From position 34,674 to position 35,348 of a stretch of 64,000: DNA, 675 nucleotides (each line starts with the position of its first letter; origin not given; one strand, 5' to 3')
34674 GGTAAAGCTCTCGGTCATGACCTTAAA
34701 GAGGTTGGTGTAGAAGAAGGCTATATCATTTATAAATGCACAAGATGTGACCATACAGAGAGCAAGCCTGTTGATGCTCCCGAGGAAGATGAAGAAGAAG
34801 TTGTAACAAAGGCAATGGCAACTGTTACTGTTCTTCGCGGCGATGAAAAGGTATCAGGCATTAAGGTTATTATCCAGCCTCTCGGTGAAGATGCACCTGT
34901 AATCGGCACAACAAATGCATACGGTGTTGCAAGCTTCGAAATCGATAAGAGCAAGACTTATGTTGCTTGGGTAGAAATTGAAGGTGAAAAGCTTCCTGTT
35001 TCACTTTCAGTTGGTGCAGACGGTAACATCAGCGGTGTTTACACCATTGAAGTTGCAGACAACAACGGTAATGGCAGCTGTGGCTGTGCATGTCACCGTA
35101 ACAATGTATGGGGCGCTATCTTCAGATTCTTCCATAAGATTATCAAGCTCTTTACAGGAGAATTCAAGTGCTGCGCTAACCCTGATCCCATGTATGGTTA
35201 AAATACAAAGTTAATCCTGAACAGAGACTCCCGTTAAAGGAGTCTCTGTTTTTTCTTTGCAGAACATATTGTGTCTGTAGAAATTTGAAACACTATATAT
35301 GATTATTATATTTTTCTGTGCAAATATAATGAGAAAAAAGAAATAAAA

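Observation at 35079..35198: Cys-rich C-terminal tail as a candidate unconventional anchoring or sorting signal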

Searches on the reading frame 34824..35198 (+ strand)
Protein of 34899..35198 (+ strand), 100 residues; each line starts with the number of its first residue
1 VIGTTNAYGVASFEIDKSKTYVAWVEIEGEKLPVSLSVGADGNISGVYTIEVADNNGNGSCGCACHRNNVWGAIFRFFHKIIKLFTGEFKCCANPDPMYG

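Call 11: search_protein_families(library=ncbifam, proteins=[window:34899-35198:+], max_evalue=1)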
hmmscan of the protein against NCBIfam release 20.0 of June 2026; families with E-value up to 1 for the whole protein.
window:34899-35198:+ (100 aa): 0 families

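Call 12: search_protein_families(library=pfam, proteins=[window:34899-35198:+], max_evalue=1)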
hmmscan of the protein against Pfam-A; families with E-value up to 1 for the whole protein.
window:34899-35198:+ (100 aa): 0 families

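Call 49: predict_structure(alignment_id=A3)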
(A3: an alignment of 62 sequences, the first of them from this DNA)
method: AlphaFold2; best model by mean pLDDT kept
length: 125 residues; sequences in the alignment: 62
mean_pLDDT: 86.0   pTM: 0.61
mean pLDDT of the five models: 86.0, 86.0, 83.4, 83.0, 80.6
residues with pLDDT >= 90: 67; 70-90: 43; 50-70: 10; < 50: 5
segments of 3 or more residues with pLDDT < 50: 80-84
pLDDT, mean of each block of 10 residues (from residue 1): 94 97 94 97 93 93 91 78 57 81 87 76 74
secondary structure, 60 per line:
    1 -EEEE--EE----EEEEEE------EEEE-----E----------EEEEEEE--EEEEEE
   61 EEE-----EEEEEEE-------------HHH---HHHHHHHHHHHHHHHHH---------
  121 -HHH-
elements in order: E2-5 E14-19 E26-29 E46-52 E55-63 E69-75 H95-111

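Call 53: fold_search(model_id=the predicted structure, library=pdb)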
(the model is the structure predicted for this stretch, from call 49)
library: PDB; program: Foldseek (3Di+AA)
matches with E <= 10: 848; with E <= 0.001: 0
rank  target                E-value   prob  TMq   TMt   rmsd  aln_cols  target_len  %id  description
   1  4v4c_B                5.5e-03  1.00  0.34  0.18   4.8        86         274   14  Crystal Structure of Pyrogallol-Phloroglucinol Transhydroxylase from Pelobacter acidigallici (released 2014-07-09)
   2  5aq0_B                9.0e-02  0.77  0.33  0.45   5.0        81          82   16  The structure of the Transthyretin-like domain of the first catalytic domain of the HUMAN Carboxypeptidase D (released 2016-09-28)
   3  5e55_A                9.6e-02  0.51  0.26  0.12  10.3        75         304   19  Crystal structure of mouse CNTN6 FN1-FN3 domains (released 2016-08-31)
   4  7mrk_B                1.1e-01  0.51  0.26  0.17   8.8        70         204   17  Chicken CNTN4 APP complex (released 2022-01-05)
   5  7mrs_A                1.8e-01  0.30  0.25  0.13   8.8        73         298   10  Zebrafish CNTN4 APPb complex (released 2022-01-05)
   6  6m3y                  1.9e-01  0.54  0.34  0.07   7.2       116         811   14  Crystal structure of pilus adhesin, SpaC from Lactobacillus rhamnosus GG - open conformation (released 2020-07-29)
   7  5e4q                  1.9e-01  0.35  0.25  0.13   8.7        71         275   17  Crystal structure of mouse CNTN3 FN1-FN3 domains (released 2016-08-31)
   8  7mro                  1.9e-01  0.20  0.21  0.11  11.0        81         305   10  Zebrafish CNTN4 FN1-FN3 domains (released 2022-01-05)
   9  6igw                  1.9e-01  0.12  0.19  0.19  14.3       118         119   13  MPZL1 mutant - S86G, V145G, Q146K,P147T,G148S (released 2018-11-28)
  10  5t5w_A                2.0e-01  0.66  0.32  0.21   9.9        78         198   14  Structure of an affinity matured lambda-IFN/IFN-lambdaR1/IL-10Rbeta receptor complex (released 2017-03-29)
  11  6igt_A                2.0e-01  0.12  0.20  0.21  14.3       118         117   13  MPZL1 mutant - V145G, Q146K, P147T and G148S (released 2018-11-28)
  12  6igt_C                2.2e-01  0.12  0.20  0.21  14.2       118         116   13  MPZL1 mutant - V145G, Q146K, P147T and G148S (released 2018-11-28)
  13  6fwv_A                2.3e-01  0.54  0.32  0.09   9.2        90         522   18  The Bacillus anthracis TIE protein (released 2018-08-08)
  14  8jj5_B                2.3e-01  0.10  0.19  0.17  20.7       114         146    9  Porcine uroplakin complex (released 2023-06-14)
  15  8uw4_D                2.8e-01  0.66  0.36  0.38   6.1       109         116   10  Crystal structure of hydroxyisourate hydrolase from Herbaspirillum seropedicae (released 2024-01-31)
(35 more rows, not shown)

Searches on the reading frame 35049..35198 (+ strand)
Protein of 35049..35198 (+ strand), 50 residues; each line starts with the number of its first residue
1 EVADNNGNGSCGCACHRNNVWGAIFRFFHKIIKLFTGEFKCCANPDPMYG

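Call 13: find_homologous_proteins(query=window:35049-35198:+, max_evalue=10)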
Query seq(50 aa): no candidate shares three 5-residue words with the query. No homologue found.

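Call 25: search_protein_representatives(alignment_id=A1)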
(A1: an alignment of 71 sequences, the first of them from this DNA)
Query: 71 sequences, 41 profile positions. Proteins with E-value up to 0.001 (for the whole library): 113; up to 1e-10: 84; up to 1e-30: 0. The best 113 are listed.
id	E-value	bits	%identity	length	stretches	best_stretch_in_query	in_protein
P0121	1.3e-19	86.0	-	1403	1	2-41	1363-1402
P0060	2.5e-19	85.1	-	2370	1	2-41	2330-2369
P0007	6.1e-19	83.9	-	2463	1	2-41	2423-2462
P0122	9.2e-19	83.3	-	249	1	2-41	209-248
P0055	1.2e-18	83.0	-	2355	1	2-41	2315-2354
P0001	1.2e-18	82.9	-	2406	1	2-41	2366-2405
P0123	2.4e-18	82.0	-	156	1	2-41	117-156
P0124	2.5e-18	81.9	-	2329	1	2-41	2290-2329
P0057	6.9e-18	80.5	-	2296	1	2-41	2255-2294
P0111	1.0e-17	80.0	-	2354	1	2-41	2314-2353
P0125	1.5e-17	79.4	-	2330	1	2-41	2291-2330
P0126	1.9e-17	79.1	-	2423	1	2-41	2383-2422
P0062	2.2e-17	78.9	-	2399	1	2-41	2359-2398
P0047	2.3e-17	78.8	-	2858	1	2-41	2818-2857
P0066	3.0e-17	78.5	-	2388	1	2-41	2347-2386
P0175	3.7e-11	59.0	-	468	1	2-40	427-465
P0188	2.5e-05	40.3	-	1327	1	2-36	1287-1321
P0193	1.7e-04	37.7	-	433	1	2-38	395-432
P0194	2.2e-04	37.3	-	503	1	2-39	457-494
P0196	2.6e-04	37.1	-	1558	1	2-39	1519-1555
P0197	3.3e-04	36.7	-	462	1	2-35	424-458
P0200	5.0e-04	36.1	-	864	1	2-36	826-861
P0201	7.5e-04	35.6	-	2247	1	2-36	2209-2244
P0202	7.9e-04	35.5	-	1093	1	2-38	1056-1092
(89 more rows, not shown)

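Call 28: search_protein_families(library=pfam, proteins=[P0193, P0197, P0200, P0202, P0188, P0196, P0201, P0175, P0194], max_evalue=0.01)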
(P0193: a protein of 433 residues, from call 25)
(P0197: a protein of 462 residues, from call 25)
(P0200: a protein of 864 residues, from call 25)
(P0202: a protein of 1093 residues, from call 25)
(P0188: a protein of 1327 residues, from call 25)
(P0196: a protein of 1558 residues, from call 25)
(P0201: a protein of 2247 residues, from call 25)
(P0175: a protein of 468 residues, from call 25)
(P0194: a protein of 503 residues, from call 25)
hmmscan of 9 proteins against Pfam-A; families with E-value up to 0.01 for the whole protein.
P0193 (433 aa): 1 family
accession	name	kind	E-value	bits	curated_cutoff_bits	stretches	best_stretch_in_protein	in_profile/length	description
PF18998.6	Flg_new_2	-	3.6e-09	36.9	23.6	2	312-380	8-72/73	Divergent InlB B-repeat domain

P0197 (462 aa): 2 families
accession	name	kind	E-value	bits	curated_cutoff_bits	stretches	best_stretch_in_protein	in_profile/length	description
PF13306.12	LRR_5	-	2.6e-56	189.4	27.7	3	163-284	7-126/127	BspA type Leucine rich repeat region (6 copies)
PF13855.12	LRR_8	-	1e-08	35.2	27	0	177-221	12-57/61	Leucine rich repeat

P0200 (864 aa): 1 family
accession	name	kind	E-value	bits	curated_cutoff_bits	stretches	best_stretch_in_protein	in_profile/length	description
PF01841.26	Transglut_core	-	0.00029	21.5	23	1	173-254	16-101/108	Transglutaminase-like superfamily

P0202 (1093 aa): 3 families
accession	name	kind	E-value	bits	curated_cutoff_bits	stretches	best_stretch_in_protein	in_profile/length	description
PF13620.12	CarboxypepD_reg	-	3.9e-08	34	32.3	1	978-1046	5-76/82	Carboxypeptidase regulatory-like domain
PF09479.16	Flg_new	-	3.9e-08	33.7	27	1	318-388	2-64/65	Listeria-Bacteroides repeat domain (List_Bact_rpt)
PF13715.12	CarbopepD_reg_2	-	0.00093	19.6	32.2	1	981-1049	7-74/88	CarboxypepD_reg-like domain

P0188 (1327 aa): 1 family
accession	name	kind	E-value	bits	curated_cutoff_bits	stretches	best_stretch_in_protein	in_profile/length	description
PF13620.12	CarboxypepD_reg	-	0.00044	21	32.3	1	1210-1276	6-74/82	Carboxypeptidase regulatory-like domain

P0196 (1558 aa): 2 families
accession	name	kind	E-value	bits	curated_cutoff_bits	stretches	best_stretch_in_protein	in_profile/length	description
PF13620.12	CarboxypepD_reg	-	1.7e-11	44.8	32.3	1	1443-1511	8-78/82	Carboxypeptidase regulatory-like domain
PF08308.17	PEGA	-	0.0027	18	20.8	0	1478-1513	31-66/71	PEGA domain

P0201 (2247 aa): 0 families

P0175 (468 aa): 1 family
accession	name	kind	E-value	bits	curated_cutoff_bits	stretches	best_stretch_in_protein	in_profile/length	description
PF09479.16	Flg_new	-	4.1e-05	24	27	0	164-232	1-64/65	Listeria-Bacteroides repeat domain (List_Bact_rpt)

P0194 (503 aa): 2 families
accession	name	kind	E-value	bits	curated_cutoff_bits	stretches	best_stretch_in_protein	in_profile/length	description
PF09479.16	Flg_new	-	0.0041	17.6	27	0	148-163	29-44/65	Listeria-Bacteroides repeat domain (List_Bact_rpt)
PF18998.6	Flg_new_2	-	0.0046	17.4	23.6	0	199-266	9-72/73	Divergent InlB B-repeat domain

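Call 58: search_protein_families(library=ncbifam, proteins=[window:35073-35198:+, P0193, P0197], max_evalue=10)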
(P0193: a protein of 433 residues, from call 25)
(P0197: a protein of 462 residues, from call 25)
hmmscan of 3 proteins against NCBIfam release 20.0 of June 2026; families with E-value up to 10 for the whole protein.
seq(42 aa): 0 families

P0193 (433 aa): 2 families
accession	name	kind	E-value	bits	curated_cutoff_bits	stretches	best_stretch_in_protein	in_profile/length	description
NF006241.0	PRK08377.1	equivalog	0.1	11.6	645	1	243-300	100-155/494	NADH dehydrogenase subunit N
NF053819.1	EF0750_LPXTG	subfamily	0.34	11.4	47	1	1-34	1-33/105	EF2685/EF0750 family sortase-dependent surface protein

P0197 (462 aa): 4 families
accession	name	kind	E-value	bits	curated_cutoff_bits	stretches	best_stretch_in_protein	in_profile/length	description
NF047961.1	adhesin_HupY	equivalog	7.2e-21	74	1250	3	180-257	176-252/978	leucine-rich repeat adhesin HupY/LrrG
NF045861.1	glide_Gli349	exception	9.9e-13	45.7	1750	2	190-257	2677-2743/3169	gliding machinery surface structure protein Gli349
TIGR02167.2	Liste_lipo_26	repeat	0.00087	19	30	1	185-199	1-15/26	PARCEL repeat-containing surface protein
NF000439.2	blaAIM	exception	0.46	10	675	1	272-302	187-217/303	AIM family subclass B3 metallo-beta-lactamase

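Call 59: search_protein_families(library=pfam, proteins=[window:35073-35198:+], max_evalue=10)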
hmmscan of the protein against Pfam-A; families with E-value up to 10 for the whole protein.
seq(42 aa): 0 families

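Call 60: search_solved_structures(query=A1, max_evalue=10)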
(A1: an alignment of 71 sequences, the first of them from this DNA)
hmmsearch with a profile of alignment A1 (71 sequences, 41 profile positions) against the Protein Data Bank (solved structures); distinct sequences matched with E-value up to 10: 1.
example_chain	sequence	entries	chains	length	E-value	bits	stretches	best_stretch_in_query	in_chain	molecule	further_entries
6gqc_A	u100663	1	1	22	0.95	12.8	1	12-30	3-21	Phenol-soluble modulin alpha 3 peptide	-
